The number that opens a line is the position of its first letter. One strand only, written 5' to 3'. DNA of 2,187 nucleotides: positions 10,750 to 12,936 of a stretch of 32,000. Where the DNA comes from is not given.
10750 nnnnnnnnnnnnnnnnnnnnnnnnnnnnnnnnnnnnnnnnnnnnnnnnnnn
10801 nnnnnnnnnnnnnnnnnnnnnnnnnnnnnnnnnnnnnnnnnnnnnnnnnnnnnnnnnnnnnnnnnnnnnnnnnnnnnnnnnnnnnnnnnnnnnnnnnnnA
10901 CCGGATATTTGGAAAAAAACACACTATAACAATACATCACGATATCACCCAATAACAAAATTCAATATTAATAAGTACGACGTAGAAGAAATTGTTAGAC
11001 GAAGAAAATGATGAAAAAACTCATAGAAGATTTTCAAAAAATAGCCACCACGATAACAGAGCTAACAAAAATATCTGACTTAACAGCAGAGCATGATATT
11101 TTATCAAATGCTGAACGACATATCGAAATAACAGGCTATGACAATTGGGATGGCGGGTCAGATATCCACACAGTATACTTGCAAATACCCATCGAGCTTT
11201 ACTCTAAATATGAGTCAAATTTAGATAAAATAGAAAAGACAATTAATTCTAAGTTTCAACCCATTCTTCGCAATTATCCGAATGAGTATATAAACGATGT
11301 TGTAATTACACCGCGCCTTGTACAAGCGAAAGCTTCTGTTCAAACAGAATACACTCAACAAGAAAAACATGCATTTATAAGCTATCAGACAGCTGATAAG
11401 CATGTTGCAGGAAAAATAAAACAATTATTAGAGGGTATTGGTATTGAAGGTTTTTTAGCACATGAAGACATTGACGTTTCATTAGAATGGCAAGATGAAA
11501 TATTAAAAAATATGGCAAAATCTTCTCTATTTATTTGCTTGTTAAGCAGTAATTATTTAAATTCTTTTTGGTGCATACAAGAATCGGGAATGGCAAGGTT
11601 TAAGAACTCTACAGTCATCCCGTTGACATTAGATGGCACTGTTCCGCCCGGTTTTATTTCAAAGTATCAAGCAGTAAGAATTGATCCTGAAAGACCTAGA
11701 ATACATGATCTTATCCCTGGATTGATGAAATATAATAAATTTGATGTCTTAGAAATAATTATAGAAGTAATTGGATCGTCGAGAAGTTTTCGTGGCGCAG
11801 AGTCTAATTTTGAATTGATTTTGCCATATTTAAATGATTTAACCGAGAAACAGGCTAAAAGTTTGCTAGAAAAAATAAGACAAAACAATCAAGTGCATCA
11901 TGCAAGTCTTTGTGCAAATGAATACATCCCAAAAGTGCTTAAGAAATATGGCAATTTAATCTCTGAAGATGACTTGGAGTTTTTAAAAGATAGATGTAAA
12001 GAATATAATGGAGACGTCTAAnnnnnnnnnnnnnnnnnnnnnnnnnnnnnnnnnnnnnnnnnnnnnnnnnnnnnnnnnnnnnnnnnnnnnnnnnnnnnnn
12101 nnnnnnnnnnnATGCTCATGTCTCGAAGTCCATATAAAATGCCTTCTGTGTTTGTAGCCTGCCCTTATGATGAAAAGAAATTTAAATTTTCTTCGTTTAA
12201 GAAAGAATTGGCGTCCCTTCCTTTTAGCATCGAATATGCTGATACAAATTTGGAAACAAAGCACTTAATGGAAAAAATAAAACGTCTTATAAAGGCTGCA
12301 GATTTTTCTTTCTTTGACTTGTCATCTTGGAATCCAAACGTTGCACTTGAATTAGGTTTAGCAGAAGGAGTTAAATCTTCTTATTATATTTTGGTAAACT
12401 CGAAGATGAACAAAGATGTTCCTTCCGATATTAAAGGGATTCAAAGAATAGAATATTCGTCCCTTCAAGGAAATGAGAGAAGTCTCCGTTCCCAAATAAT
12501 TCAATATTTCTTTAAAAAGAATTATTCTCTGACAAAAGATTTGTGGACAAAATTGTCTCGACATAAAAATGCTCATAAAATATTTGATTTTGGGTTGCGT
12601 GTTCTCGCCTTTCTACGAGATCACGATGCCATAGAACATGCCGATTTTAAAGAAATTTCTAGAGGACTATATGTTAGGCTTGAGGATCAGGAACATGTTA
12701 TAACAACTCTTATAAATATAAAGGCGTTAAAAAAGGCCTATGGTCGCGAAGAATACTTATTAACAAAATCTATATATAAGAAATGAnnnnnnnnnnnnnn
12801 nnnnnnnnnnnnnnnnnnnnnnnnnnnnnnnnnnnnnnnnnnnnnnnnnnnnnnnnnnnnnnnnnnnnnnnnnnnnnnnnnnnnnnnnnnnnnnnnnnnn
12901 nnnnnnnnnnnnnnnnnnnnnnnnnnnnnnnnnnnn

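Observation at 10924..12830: Integron-type gene cassettes without an integrase: cassette ends verified by reciprocal 7-mers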

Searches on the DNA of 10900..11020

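Call 65: search_with_rna_model(model_id=R1, source=window, start=10900, end=11020, filters=off, max_evalue=10, show_alignments=3)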
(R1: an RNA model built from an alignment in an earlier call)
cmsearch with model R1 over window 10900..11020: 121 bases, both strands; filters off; matches with E-value up to 10: 2.
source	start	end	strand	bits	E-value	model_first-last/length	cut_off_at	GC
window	10947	11000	-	2.9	0.58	1-71/71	no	0.28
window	10924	11000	+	2.7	0.65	1-71/71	no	0.29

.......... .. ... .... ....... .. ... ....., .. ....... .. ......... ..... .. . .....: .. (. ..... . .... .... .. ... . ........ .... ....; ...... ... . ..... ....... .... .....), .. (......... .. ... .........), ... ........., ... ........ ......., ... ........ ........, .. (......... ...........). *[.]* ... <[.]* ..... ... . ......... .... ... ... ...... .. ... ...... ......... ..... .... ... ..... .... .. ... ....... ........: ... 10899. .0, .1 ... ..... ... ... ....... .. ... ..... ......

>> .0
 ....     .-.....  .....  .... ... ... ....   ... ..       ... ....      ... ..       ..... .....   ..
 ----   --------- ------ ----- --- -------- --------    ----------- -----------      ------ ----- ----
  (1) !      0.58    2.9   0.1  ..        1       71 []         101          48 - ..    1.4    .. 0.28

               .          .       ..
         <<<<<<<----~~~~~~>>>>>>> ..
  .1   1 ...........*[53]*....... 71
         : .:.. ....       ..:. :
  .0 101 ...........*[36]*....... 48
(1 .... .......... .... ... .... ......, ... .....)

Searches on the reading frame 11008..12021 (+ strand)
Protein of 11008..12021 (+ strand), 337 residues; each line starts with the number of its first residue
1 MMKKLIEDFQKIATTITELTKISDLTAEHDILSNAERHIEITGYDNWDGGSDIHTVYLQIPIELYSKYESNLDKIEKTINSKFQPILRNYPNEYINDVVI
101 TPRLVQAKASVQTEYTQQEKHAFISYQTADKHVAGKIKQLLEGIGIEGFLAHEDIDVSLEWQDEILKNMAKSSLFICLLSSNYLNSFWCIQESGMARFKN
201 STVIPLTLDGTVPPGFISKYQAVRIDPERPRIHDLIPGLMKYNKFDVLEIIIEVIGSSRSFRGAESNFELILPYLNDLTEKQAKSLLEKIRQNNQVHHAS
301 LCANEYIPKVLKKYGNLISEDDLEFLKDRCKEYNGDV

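Call 5: search_protein_families(library=pfam, proteins=[window:11008-12021:+], max_evalue=0.01)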
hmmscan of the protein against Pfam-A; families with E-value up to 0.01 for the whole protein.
window:11008-12021:+ (337 aa): 2 families
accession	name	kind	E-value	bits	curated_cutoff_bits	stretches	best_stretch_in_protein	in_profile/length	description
PF13676.11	TIR_2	-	5.1e-17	62.9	28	1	123-226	2-109/122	TIR domain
PF01582.25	TIR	-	2e-07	31.4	21.3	1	131-193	15-77/179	TIR domain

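Call 6: search_protein_families(library=padloc, proteins=[window:11008-12021:+], max_evalue=0.01)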
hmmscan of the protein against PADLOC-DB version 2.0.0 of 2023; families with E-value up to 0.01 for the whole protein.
window:11008-12021:+ (337 aa): 11 families
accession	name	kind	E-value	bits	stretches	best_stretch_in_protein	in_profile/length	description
PDLC04108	PD-T7-3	-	1.1e-08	32.7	1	246-317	344-415/432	-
PDLC00434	ThsB1|ThsB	-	9.8e-08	29.5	1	114-204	133-224/396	TIR-like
PDLC03825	spbK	-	2.9e-07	28.2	1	3-196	37-231/308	-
PDLC05062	PDC-S66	-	3e-06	24.9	1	8-192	37-222/282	-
PDLC02012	SAVED5--SAVED_TIR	-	0.00013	19.2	1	110-190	4-84/404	-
PDLC00436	ThsB1|ThsB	-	0.00027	18.5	1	112-197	28-117/183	TIR-like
PDLC02961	RT-TIR_XII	-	0.00036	17.6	1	110-193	338-416/475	single gene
PDLC03016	TIR-TM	-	0.00055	17.9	1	132-209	14-95/293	-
PDLC00419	ThsB1|ThsB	-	0.0009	17.1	1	110-198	18-110/165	TIR-like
PDLC00423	ThsB1|ThsB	-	0.005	14.5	0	104-199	18-120/190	TIR-like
PDLC00425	ThsB1|ThsB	-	0.008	13.3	0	165-202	304-341/389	TIR-like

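Call 12: find_encoding_contigs(protein=window:11008-12021:+, flank=10000, max_places=10)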
Protein window:11008-12021:+ (337 aa): no gene with exactly this product is on record in the collection.

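Call 15: find_encoding_contigs(protein=window:11011-12021:+, flank=10000, max_places=10)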
Protein window:11011-12021:+ (336 aa): no gene with exactly this product is on record in the collection.

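Call 23: find_homologous_proteins(query=window:11008-12021:+)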
Query window:11008-12021:+ (337 aa): 320 proteins with E <= 0.001 among 2185 candidates; the best 120 are listed.
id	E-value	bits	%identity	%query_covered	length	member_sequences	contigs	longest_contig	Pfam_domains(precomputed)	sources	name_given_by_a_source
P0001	1.2e-222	756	100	100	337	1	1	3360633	PF01582.26,PF13676.12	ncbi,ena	-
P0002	7.5e-137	474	62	99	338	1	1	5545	PF01582.26,PF13676.12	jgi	-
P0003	1.9e-136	472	63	99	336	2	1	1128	PF01582.26,PF13676.12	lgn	-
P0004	1.8e-135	469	63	100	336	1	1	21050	PF01582.26,PF13676.12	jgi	jgi:hypothetical protein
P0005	4.3e-135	468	62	100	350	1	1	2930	PF01582.26,PF13676.12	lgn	-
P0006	1.4e-132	460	60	100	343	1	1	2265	PF01582.26,PF13676.12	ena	-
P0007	8.1e-131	454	59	99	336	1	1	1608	PF01582.26,PF13676.12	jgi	jgi:hypothetical protein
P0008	5.7e-86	307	65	64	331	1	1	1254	PF01582.26,PF13676.12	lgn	-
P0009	9.7e-82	293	58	64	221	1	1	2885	PF01582.26,PF13676.12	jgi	-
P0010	2.5e-78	282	54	67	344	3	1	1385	PF01582.26,PF13676.12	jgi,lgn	-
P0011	3.9e-78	281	43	90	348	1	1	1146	PF01582.26,PF13676.12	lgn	-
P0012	8.6e-78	280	43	91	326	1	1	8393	PF01582.26,PF13676.12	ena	-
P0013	2.0e-77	279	43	91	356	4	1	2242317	PF13676.12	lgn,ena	-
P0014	1.2e-74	269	58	63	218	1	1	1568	PF01582.26,PF13676.12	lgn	-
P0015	4.6e-74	268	42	91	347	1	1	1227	PF01582.26,PF13676.12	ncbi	-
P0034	3.1e-70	255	53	63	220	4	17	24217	PF01582.26,PF13676.12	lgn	-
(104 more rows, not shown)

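Call 24: find_encoding_contigs(protein=P0001, flank=10000, max_places=5)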
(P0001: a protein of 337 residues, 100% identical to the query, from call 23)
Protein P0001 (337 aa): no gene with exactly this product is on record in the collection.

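Call 25: find_encoding_contigs(protein=P0004, flank=10000, max_places=5)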
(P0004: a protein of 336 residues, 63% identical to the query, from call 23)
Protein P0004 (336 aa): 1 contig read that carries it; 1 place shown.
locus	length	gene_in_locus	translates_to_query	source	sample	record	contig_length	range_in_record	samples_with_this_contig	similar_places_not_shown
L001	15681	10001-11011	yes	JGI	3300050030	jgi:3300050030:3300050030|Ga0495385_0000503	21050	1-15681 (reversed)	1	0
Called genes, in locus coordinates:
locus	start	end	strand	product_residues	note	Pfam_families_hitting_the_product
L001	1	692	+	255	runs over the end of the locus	PF00072:Response_reg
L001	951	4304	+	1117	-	-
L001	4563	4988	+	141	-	-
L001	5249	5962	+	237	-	PF00849:PseudoU_synth_2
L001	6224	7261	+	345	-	-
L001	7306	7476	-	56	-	-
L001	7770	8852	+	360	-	PF17761:DUF1016_N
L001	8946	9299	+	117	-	-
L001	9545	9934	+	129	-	-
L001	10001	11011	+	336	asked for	PF01582:TIR, PF13676:TIR_2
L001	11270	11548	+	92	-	-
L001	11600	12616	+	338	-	-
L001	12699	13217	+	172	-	-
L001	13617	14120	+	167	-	-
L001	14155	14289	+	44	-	-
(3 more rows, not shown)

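Call 55: find_encoding_contigs(protein=P0002, flank=6000, max_places=4)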
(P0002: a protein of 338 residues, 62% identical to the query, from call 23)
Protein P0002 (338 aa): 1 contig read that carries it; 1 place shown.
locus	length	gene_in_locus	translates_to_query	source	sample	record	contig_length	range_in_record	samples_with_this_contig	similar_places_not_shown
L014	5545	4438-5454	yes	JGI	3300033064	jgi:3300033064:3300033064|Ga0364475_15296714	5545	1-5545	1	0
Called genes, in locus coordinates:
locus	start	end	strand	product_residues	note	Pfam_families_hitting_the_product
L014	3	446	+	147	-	?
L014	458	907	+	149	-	PF01668:SmpB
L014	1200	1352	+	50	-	-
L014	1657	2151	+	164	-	-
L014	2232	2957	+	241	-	-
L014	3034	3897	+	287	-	PF13428:TPR_14 (faint), PF00515:TPR_1 (faint), PF07719:TPR_2 (faint), PF13181:TPR_8 (faint), PF13414:TPR_11 (faint), PF13431:TPR_17 (faint)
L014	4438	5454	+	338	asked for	PF01582:TIR, PF13676:TIR_2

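Call 56: find_encoding_contigs(protein=P0034, flank=6000, max_places=8)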
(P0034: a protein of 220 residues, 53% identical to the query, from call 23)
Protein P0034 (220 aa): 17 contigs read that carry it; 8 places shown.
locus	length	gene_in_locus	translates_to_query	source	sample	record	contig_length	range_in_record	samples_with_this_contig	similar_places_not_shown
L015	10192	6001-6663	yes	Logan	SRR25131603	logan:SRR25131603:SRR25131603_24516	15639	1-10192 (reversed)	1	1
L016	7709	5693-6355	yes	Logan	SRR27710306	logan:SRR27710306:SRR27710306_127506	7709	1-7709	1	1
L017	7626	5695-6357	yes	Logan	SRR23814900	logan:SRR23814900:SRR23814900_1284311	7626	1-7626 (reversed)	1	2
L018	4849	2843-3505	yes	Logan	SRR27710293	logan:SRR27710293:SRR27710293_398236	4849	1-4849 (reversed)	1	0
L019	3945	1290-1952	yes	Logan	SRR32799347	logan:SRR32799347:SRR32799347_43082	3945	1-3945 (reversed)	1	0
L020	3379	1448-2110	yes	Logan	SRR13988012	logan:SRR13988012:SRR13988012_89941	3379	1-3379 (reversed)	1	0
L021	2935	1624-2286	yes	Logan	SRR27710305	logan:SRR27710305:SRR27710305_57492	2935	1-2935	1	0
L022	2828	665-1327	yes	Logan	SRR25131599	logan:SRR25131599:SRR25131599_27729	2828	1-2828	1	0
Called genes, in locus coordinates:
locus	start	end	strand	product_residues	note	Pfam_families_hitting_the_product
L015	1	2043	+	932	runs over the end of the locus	PF04465:DUF499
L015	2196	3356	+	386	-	PF00004:AAA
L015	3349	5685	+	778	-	PF00082:Peptidase_S8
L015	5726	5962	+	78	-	PF09954:DUF2188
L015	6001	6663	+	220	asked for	PF01582:TIR (weak), PF13676:TIR_2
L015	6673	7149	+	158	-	PF22522:DUF6998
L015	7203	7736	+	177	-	-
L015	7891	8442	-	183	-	PF00589:Phage_integrase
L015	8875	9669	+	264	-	PF25164:CoiA_N (weak)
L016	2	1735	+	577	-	?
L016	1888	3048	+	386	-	PF00004:AAA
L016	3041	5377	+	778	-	PF00082:Peptidase_S8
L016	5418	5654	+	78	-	PF09954:DUF2188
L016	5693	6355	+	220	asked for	PF01582:TIR (weak), PF13676:TIR_2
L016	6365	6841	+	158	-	PF22522:DUF6998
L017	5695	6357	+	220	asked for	PF01582:TIR (weak), PF13676:TIR_2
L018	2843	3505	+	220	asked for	PF01582:TIR (weak), PF13676:TIR_2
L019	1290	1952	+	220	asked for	PF01582:TIR (weak), PF13676:TIR_2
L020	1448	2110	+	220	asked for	PF01582:TIR (weak), PF13676:TIR_2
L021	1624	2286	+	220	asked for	PF01582:TIR (weak), PF13676:TIR_2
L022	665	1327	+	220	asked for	PF01582:TIR (weak), PF13676:TIR_2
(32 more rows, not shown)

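Call 103: search_protein_families(library=ncbifam, proteins=[window:11008-12021:+], max_evalue=0.01)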
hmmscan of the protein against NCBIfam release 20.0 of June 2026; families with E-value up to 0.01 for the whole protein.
window:11008-12021:+ (337 aa): 3 families
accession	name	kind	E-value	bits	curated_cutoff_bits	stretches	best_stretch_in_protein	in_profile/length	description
NF058526.1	Thoeris_type3_ThcB4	equivalog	2e-09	36.8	220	1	114-211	122-220/375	Thoeris type III anti-phage system protein ThcB4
NF042941.1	Retron_TIR_antiphage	equivalog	2.1e-06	26.8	600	1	111-193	331-414/464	TIR domain-containing anti-phage reverse transcriptase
NF040588.1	FxsC_Nterm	equivalog_domain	1e-05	25.5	130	1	147-196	47-95/182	TIR-like protein FxsC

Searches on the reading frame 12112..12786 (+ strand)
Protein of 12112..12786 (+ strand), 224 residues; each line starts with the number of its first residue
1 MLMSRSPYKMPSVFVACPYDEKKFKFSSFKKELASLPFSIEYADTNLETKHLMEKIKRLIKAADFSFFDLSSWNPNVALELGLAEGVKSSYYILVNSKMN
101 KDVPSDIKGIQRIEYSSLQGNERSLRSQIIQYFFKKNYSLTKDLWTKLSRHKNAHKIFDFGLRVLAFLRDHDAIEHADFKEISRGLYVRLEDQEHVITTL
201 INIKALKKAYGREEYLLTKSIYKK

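Call 5: search_protein_families(library=pfam, proteins=[window:12112-12786:+], max_evalue=0.01)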
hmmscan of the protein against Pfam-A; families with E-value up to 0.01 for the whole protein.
window:12112-12786:+ (224 aa): 1 family
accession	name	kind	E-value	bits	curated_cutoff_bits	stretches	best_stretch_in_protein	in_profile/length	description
PF10137.14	CAP12-PCTIR_TIR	-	7.8e-05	23.1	24.7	1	74-116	76-118/119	CAP12/Pycsar effector protein, TIR domain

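Call 6: search_protein_families(library=padloc, proteins=[window:12112-12786:+], max_evalue=0.01)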
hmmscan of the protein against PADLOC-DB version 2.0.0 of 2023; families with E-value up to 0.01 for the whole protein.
window:12112-12786:+ (224 aa): 2 families
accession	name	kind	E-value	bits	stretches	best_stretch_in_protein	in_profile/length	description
PDLC00731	Effector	-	4.6e-05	20.5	1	75-122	233-282/306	TIR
PDLC05003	PDC-S35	-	0.0093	13.5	0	76-117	174-215/245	-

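Call 13: find_encoding_contigs(protein=window:12112-12786:+, flank=10000, max_places=10)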
Protein window:12112-12786:+ (224 aa): no gene with exactly this product is on record in the collection.

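Call 14: find_encoding_contigs(protein=window:12118-12786:+, flank=10000, max_places=10)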
Protein window:12118-12786:+ (222 aa): no gene with exactly this product is on record in the collection.

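Call 73: find_homologous_proteins(query=window:12118-12786:+)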
Query window:12118-12786:+ (222 aa): 228 proteins with E <= 0.001 among 589 candidates; the best 120 are listed.
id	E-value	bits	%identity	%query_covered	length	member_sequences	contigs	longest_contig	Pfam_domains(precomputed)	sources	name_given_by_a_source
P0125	5.6e-141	485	100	100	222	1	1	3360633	-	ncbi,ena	-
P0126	1.6e-112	392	80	100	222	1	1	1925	-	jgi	jgi:hypothetical protein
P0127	3.9e-112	391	80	100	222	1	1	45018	-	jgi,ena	-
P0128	1.3e-89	317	64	100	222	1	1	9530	-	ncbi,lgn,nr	ncbi:MAG: hypothetical protein HGA43_07560 [Nitrospirae bacterium]|nr:hypothetical protein [Nitrospi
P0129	2.1e-84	300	67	89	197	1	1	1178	-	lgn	-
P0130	7.1e-67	243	50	100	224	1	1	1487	-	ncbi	-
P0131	3.3e-66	241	50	100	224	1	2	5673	-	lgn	-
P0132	2.7e-59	218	50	99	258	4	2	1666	-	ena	-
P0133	9.2e-58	213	48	98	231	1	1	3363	-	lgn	-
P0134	5.3e-57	211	49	98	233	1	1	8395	-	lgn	-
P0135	5.6e-57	211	48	99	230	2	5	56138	-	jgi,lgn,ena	jgi:hypothetical protein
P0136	6.8e-57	210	46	100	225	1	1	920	-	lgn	-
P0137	3.7e-54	201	47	92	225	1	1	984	-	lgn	-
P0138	1.2e-53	200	55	80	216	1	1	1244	-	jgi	jgi:hypothetical protein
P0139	2.2e-53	199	47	99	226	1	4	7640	-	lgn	-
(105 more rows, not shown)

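Call 74: find_encoding_contigs(protein=P0127, flank=8000, max_places=3)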
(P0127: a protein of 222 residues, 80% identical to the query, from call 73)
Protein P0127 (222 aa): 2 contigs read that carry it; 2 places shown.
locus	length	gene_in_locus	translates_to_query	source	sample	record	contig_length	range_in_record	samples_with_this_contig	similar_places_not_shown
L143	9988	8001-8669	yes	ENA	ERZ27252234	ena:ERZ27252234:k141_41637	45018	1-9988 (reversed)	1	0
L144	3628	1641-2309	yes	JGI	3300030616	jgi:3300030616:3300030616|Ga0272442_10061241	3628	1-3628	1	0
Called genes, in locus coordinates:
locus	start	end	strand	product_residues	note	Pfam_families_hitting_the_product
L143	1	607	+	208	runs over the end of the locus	-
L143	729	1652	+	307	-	PF07998:Peptidase_M54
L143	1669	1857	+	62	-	PF12837:Fer4_6 (weak), PF00037:Fer4 (weak), PF13459:Fer4_15, PF13370:Fer4_13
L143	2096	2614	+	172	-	PF10543:ORF6N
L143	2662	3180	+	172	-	PF10543:ORF6N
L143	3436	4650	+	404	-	PF00571:CBS, PF00989:PAS (weak), PF13188:PAS_8 (faint), PF13426:PAS_9 (weak)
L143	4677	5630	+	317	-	PF00072:Response_reg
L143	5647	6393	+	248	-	-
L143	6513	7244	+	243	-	PF12686:DUF3800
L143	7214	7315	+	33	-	-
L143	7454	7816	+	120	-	-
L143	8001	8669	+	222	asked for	-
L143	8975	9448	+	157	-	PF11185:DUF2971 (weak)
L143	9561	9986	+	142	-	?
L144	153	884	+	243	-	PF12686:DUF3800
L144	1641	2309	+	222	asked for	-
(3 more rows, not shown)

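Call 75: find_encoding_contigs(protein=P0128, flank=8000, max_places=3)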
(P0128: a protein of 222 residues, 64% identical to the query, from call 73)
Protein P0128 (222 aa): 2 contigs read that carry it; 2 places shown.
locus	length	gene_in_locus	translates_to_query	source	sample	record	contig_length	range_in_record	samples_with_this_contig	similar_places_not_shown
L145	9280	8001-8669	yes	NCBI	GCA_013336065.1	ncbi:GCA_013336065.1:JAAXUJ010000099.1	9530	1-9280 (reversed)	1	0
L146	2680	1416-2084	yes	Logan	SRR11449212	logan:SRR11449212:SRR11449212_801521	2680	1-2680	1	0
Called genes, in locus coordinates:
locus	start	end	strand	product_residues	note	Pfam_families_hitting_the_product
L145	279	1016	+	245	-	PF20260:PUA_4, PF04452:Methyltrans_RNA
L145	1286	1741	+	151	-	PF02502:LacAB_rpiB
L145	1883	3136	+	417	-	PF00464:SHMT, PF00155:Aminotran_1_2, PF01212:Beta_elim_lyase (weak)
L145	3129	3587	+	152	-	PF00383:dCMP_cyt_deam_1, PF14437:MafB19-deam, PF14439:Bd3614-deam (weak)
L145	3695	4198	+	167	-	PF22811:Zn_ribbon_NrdR, PF03477:ATP-cone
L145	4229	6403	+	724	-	PF17764:PriA_3primeBD, PF00270:DEAD, PF04851:ResIII, PF18319:Zn_ribbon_PriA, PF00271:Helicase_C (weak), PF18074:PriA_C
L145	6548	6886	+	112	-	-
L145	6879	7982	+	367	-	PF01381:HTH_3, PF06114:Peptidase_M78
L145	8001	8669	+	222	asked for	-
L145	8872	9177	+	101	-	PF02604:PhdYeFM_antitox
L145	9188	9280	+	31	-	PF01668:SmpB (weak)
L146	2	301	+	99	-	?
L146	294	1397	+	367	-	PF01381:HTH_3, PF06114:Peptidase_M78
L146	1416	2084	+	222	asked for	-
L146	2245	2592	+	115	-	PF02604:PhdYeFM_antitox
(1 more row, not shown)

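Call 103: search_protein_families(library=ncbifam, proteins=[window:12118-12786:+], max_evalue=0.01)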
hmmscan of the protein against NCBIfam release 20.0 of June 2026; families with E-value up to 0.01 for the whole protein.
window:12118-12786:+ (222 aa): 0 families
